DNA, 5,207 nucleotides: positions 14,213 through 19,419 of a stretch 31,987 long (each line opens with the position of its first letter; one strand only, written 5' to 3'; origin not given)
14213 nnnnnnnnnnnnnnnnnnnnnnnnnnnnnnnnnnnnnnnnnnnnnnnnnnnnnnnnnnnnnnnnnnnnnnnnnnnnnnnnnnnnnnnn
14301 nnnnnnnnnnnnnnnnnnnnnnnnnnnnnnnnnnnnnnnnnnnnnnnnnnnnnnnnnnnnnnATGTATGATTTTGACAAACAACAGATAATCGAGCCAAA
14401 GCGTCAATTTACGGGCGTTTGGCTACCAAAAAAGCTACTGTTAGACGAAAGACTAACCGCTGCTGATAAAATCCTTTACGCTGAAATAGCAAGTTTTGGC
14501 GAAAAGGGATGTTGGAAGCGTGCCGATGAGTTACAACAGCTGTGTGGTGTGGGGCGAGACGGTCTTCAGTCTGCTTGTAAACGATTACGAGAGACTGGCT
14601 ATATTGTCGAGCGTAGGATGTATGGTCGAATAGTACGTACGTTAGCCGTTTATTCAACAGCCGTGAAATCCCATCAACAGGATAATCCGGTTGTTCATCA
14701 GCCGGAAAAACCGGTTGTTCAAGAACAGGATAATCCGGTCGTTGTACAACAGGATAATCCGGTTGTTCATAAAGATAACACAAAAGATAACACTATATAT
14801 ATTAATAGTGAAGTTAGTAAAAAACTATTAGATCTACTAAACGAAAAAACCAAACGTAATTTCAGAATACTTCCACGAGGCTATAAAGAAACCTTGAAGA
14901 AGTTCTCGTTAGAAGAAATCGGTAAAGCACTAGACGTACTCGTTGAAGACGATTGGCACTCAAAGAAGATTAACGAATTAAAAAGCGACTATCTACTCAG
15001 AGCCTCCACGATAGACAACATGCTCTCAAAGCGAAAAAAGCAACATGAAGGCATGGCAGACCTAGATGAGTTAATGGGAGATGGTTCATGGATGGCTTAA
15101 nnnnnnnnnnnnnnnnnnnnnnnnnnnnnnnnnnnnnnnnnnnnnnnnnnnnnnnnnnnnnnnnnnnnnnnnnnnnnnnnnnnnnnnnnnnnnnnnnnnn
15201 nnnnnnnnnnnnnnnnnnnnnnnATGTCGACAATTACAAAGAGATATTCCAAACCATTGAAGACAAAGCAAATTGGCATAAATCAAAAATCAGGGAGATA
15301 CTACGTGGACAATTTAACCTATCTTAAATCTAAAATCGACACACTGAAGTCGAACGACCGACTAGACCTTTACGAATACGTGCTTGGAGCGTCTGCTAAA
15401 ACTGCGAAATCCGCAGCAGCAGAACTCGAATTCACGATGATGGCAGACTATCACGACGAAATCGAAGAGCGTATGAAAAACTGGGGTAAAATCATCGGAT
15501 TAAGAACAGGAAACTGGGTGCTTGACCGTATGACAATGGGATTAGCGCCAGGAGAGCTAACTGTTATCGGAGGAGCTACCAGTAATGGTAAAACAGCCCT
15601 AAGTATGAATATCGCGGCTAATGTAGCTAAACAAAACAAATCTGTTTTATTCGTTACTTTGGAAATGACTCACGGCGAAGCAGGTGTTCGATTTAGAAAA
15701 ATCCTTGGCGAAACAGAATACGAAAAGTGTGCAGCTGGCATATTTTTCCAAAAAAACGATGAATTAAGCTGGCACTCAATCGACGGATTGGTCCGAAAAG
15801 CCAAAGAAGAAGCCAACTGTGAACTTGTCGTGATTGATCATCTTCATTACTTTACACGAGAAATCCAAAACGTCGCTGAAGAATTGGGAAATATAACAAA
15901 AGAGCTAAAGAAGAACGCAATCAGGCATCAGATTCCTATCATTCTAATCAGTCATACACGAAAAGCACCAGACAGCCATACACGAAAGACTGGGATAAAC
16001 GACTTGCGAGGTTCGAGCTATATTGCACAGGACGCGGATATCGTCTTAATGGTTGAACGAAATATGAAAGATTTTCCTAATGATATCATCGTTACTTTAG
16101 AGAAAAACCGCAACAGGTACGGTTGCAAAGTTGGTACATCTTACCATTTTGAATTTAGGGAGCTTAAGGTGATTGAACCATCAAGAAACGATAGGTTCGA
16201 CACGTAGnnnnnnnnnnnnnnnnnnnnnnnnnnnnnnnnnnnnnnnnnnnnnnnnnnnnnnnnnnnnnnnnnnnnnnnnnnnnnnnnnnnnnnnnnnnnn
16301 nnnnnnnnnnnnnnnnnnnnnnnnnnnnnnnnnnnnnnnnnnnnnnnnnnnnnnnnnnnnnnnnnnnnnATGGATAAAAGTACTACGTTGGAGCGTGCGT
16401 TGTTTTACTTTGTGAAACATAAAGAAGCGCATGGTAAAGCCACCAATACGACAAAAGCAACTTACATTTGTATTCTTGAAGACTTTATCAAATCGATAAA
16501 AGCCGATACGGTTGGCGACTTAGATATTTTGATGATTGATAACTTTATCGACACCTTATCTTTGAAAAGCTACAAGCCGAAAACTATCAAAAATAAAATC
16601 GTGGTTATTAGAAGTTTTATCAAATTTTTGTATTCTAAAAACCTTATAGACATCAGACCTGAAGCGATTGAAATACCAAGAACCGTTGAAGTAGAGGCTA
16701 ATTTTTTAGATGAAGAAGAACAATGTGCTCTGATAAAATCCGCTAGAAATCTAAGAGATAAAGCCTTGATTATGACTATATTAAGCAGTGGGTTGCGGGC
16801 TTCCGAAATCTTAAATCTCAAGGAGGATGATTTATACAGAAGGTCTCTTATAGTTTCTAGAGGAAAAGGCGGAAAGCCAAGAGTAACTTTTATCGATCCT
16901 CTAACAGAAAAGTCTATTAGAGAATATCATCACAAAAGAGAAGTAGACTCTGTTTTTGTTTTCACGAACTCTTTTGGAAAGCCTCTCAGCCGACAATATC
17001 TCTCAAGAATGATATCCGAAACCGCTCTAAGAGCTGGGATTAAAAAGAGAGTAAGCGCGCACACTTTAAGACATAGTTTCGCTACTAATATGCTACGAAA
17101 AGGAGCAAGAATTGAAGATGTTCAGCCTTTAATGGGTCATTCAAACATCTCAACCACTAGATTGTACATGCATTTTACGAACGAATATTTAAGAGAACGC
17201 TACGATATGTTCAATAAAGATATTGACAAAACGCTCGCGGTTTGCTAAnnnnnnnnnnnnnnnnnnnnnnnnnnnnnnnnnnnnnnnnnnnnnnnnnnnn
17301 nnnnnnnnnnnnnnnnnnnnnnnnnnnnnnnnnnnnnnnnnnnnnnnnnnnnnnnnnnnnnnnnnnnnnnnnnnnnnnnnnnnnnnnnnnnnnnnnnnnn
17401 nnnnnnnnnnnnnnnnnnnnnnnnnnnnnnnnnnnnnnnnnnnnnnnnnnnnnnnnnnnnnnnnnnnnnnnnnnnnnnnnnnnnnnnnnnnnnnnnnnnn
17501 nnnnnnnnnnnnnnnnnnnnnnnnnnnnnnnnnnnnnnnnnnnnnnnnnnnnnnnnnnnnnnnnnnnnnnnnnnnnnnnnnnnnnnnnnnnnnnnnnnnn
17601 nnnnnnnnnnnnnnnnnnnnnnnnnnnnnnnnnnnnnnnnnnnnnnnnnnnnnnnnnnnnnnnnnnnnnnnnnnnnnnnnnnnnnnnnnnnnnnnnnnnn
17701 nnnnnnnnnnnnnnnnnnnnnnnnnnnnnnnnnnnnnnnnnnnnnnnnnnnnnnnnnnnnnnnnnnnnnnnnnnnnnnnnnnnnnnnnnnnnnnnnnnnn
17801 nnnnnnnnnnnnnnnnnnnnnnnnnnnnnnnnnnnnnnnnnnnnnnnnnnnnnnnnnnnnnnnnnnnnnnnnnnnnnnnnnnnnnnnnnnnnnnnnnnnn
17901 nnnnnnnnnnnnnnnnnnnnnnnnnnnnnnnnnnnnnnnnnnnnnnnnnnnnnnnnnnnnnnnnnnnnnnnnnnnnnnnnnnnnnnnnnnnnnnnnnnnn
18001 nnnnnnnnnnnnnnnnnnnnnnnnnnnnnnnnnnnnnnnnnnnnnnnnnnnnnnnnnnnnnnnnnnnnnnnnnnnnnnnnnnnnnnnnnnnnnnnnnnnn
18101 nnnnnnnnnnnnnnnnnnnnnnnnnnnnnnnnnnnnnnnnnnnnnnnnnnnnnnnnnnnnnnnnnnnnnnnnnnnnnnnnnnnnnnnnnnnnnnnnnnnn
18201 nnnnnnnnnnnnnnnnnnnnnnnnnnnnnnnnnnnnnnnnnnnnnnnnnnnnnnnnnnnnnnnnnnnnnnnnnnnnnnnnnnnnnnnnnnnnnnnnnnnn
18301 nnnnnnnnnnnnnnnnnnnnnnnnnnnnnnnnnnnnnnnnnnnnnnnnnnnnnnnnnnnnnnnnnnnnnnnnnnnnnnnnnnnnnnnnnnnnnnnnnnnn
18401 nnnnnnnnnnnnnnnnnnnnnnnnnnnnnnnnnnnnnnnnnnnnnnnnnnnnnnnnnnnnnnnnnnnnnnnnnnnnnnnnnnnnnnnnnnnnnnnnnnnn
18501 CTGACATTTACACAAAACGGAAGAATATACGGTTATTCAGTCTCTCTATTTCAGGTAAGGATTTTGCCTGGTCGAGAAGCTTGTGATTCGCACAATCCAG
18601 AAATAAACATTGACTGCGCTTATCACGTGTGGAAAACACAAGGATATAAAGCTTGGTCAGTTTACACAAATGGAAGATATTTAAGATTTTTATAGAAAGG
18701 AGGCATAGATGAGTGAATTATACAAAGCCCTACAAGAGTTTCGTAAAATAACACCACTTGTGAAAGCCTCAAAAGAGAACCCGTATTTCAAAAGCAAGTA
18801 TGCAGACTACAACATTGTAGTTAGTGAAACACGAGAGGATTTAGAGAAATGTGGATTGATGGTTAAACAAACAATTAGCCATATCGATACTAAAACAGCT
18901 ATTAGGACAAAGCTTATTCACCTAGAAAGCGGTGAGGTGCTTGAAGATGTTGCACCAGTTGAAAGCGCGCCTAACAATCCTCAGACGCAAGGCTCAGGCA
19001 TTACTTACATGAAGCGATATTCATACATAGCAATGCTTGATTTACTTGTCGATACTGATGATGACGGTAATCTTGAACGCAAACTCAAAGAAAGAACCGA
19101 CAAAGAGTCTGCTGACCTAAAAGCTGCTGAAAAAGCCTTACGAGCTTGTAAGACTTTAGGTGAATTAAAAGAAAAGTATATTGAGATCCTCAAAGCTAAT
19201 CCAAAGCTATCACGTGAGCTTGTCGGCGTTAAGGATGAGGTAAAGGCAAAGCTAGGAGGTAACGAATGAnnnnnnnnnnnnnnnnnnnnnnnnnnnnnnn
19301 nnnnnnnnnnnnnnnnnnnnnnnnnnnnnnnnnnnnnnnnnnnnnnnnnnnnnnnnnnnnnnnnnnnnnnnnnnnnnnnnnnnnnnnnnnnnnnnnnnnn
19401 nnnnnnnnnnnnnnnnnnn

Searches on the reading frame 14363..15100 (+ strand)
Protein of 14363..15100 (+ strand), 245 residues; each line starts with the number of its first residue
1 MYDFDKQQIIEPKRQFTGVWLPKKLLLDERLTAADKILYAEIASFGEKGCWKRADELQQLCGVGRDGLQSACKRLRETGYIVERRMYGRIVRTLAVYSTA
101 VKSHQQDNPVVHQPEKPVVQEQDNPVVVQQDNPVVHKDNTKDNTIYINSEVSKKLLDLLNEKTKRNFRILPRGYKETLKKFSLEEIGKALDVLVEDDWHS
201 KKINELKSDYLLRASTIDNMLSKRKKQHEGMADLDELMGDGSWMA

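Call 7: search_protein_families(library=pfam, proteins=[window:14363-15100:+], max_evalue=0.01)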
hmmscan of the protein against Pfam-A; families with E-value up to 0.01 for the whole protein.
window:14363-15100:+ (245 aa): 1 family
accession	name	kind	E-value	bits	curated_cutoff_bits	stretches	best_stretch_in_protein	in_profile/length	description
PF13730.12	HTH_36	-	1e-06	28.9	25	1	30-81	2-55/55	Helix-turn-helix domain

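Call 8: search_protein_families(library=phrogs, proteins=[window:14363-15100:+], max_evalue=0.001)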
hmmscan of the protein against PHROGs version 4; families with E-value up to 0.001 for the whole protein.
window:14363-15100:+ (245 aa): 8 families
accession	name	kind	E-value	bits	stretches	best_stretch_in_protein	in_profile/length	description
phrog_270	-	DNA, RNA and nucleotide metabolism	1.6e-12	48.5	1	14-140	28-150/383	replication initiation protein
phrog_428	-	DNA, RNA and nucleotide metabolism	1.1e-11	45.6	1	17-202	89-288/455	replication initiation protein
phrog_186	-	DNA, RNA and nucleotide metabolism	6.8e-10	40.1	1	19-191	23-210/308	DnaD-like helicase loader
phrog_19658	-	DNA, RNA and nucleotide metabolism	4.3e-09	37.3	1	25-152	11-145/283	replication initiation protein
phrog_678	-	DNA, RNA and nucleotide metabolism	5.6e-08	33.7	1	28-167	74-210/346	replication initiation O-like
phrog_2880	-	DNA, RNA and nucleotide metabolism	7.7e-06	26.2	1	29-167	24-166/459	replication initiation protein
phrog_345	-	DNA, RNA and nucleotide metabolism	2.5e-05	25.1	1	45-148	61-178/297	replication initiation O-like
phrog_391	-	DNA, RNA and nucleotide metabolism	0.00025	21.8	1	44-141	30-129/298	replication initiation O-like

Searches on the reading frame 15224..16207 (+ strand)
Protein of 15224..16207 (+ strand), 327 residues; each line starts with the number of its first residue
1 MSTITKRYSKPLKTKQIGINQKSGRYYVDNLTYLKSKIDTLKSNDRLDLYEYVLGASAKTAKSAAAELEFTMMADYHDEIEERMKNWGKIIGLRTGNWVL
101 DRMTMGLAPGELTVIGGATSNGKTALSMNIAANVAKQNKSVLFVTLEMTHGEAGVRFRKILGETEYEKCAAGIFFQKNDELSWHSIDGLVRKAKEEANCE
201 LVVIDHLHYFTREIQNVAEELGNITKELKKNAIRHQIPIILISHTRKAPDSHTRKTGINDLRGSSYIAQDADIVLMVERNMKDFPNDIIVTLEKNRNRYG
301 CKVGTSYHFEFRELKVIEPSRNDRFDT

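Call 7: search_protein_families(library=pfam, proteins=[window:15224-16207:+], max_evalue=0.01)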
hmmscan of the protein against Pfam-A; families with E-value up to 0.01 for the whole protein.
window:15224-16207:+ (327 aa): 10 families
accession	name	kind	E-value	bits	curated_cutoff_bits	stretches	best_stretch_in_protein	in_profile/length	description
PF03796.21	DnaB_C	-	8.8e-35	120.7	27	2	171-304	102-243/255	DnaB-like helicase C terminal domain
PF13481.12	AAA_25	-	4.1e-12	46.6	27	1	106-248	28-193/195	AAA domain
PF06745.19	ATPase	-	3.4e-06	27.1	26.6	1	94-247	2-166/231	KaiC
PF13401.12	AAA_22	-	0.00037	21.3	27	1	112-243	7-122/130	AAA domain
PF20307.4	divDNAB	-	0.0014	17.8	26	1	57-142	21-109/356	Divergent DnaB-like ATPase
PF01637.24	ATPase_2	-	0.0021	18.4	33.2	1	109-232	19-146/225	ATPase domain predominantly from Archaea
PF13479.12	AAA_24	-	0.0064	16.8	27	0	115-216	7-82/195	AAA domain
PF00005.33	ABC_tran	-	0.0083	17.2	25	0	100-221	1-92/137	ABC transporter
PF01656.29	CbiA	-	0.0083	16.5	25.4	0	113-146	2-35/125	CobQ/CobB/MinD/ParA nucleotide binding domain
PF02223.23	Thymidylate_kin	-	0.0093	16.1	27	0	121-210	7-91/185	Thymidylate kinase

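Call 8: search_protein_families(library=phrogs, proteins=[window:15224-16207:+], max_evalue=0.001)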
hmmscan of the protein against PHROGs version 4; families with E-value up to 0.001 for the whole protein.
window:15224-16207:+ (327 aa): 12 families
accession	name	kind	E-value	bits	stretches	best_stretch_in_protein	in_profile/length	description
phrog_19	-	DNA, RNA and nucleotide metabolism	7e-41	141.8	1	68-301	307-562/621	DnaB-like replicative helicase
phrog_239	-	DNA, RNA and nucleotide metabolism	8.7e-36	125.1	1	71-311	322-589/801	DNA primase/helicase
phrog_243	-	DNA, RNA and nucleotide metabolism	3.1e-21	76.5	1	85-297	12-243/273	DnaB-like replicative helicase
phrog_5482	-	unknown function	1e-13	51.8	2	175-282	137-251/341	-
phrog_11530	-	unknown function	4.2e-10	40.8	1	190-286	23-122/184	-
phrog_6012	-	DNA, RNA and nucleotide metabolism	8.3e-10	39.5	1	128-277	177-326/447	DNA helicase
phrog_6891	-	other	3.2e-06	28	1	114-251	46-165/310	ATPase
phrog_6357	-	unknown function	1e-05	26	1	108-298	29-207/321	-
phrog_3123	-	unknown function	1.6e-05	24.7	1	195-319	454-571/583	-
phrog_97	-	other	0.00011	22.6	1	89-149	46-114/506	UvsX-like recombinase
phrog_19720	-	unknown function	0.00018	22.2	1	113-246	3-135/213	-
phrog_23150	-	unknown function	0.00048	20.8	0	72-131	156-215/217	-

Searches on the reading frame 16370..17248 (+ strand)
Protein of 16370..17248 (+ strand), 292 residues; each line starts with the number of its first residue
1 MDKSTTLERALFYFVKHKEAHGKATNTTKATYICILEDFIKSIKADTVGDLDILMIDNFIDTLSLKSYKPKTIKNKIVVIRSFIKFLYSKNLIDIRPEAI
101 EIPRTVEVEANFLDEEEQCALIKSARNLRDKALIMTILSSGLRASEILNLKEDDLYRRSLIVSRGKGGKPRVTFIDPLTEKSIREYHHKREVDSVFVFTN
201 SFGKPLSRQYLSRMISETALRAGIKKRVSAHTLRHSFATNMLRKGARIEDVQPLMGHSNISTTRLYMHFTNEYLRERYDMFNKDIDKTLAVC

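Call 7: search_protein_families(library=pfam, proteins=[window:16370-17248:+], max_evalue=0.01)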
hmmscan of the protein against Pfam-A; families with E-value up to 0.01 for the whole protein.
window:16370-17248:+ (292 aa): 4 families
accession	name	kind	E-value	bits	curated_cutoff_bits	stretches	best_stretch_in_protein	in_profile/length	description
PF00589.27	Phage_integrase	-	4.2e-35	121.5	27.1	1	112-270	2-169/172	Phage integrase family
PF13495.12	Phage_int_SAM_4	-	5.1e-05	24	27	1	56-100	2-46/85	Phage integrase, N-terminal SAM-like domain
PF02899.23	Phage_int_SAM_1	-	0.00025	21.7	22.3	1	27-90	17-82/83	Phage integrase, N-terminal SAM-like domain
PF16795.10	Phage_integr_3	-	0.009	16.4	27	0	211-267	85-145/161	Archaeal phage integrase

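Call 8: search_protein_families(library=phrogs, proteins=[window:16370-17248:+], max_evalue=0.001)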
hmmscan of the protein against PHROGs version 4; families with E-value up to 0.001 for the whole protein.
window:16370-17248:+ (292 aa): 6 families
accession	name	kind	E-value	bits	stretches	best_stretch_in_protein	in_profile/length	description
phrog_1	-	integration and excision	1.1e-50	174.6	1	3-287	162-453/611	integrase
phrog_216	-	integration and excision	1.5e-47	163.1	1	71-284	13-239/301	integrase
phrog_7685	-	integration and excision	3.2e-12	47.5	1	176-283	134-237/240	integrase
phrog_7269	-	integration and excision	5.6e-11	43.2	1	222-277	22-77/89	integrase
phrog_5127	-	integration and excision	5.7e-09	36.9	1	8-288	120-352/355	integrase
phrog_23271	-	unknown function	5.6e-07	30.4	1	227-281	8-62/67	-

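Call 11: find_related_loci(query=window:16370-17248:+, collection=viral_contigs, flank=6000)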
Query window:16370-17248:+ (292 aa) in viral_contigs; peptide patterns used: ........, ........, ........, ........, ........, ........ (x = any residue, [..] = any of these).
60 stretches matched a pattern; 14 encode a relative of the query (tblastn E <= 1e-3); 14 distinct loci.
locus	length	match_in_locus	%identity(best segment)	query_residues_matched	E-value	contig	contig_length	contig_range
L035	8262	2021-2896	99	1-292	0e+0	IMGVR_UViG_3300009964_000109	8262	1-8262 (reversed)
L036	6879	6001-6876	99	1-292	0e+0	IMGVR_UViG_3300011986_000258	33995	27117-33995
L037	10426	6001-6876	99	1-292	0e+0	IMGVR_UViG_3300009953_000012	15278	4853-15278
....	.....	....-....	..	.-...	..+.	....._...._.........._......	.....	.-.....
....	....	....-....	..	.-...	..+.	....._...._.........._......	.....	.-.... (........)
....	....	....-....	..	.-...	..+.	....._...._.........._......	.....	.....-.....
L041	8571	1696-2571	96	1-292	0e+0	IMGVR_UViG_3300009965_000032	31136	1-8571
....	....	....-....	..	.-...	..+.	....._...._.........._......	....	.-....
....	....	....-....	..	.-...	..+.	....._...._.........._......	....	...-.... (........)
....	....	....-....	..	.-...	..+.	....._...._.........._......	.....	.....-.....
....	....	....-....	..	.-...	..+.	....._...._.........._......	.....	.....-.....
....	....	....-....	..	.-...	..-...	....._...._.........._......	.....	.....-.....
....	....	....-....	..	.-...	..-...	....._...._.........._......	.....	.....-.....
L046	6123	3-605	99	92-292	3e-133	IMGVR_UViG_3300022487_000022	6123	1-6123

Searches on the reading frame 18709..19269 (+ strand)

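Call 7: search_protein_families(library=pfam, proteins=[window:18709-19269:+], max_evalue=0.01)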
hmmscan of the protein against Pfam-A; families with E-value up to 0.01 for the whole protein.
window:18709-19269:+ (186 aa): 2 families
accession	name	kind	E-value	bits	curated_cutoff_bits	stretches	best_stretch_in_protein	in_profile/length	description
PF04404.17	ERF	-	1.4e-17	64.6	25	1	5-130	2-136/153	ERF superfamily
PF04182.18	B-block_TFIIIC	-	0.0083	16.6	22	0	42-73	39-68/73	B-block binding subunit of TFIIIC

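Call 8: search_protein_families(library=phrogs, proteins=[window:18709-19269:+], max_evalue=0.001)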
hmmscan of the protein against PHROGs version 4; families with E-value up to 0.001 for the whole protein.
window:18709-19269:+ (186 aa): 5 families
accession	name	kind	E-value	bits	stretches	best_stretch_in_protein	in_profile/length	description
phrog_2324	-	DNA, RNA and nucleotide metabolism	7.1e-31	108.3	1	2-150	9-158/193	Erf-like ssDNA annealing protein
phrog_155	-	DNA, RNA and nucleotide metabolism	1e-20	75.6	1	2-159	66-226/308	Erf-like ssDNA annealing protein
phrog_34817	-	unknown function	5.6e-14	53.1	1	19-132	35-147/291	-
phrog_10003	-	other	9.9e-06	26.2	1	27-138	68-186/297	recombinase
phrog_11666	-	unknown function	0.00042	21.3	0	160-182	18-40/49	-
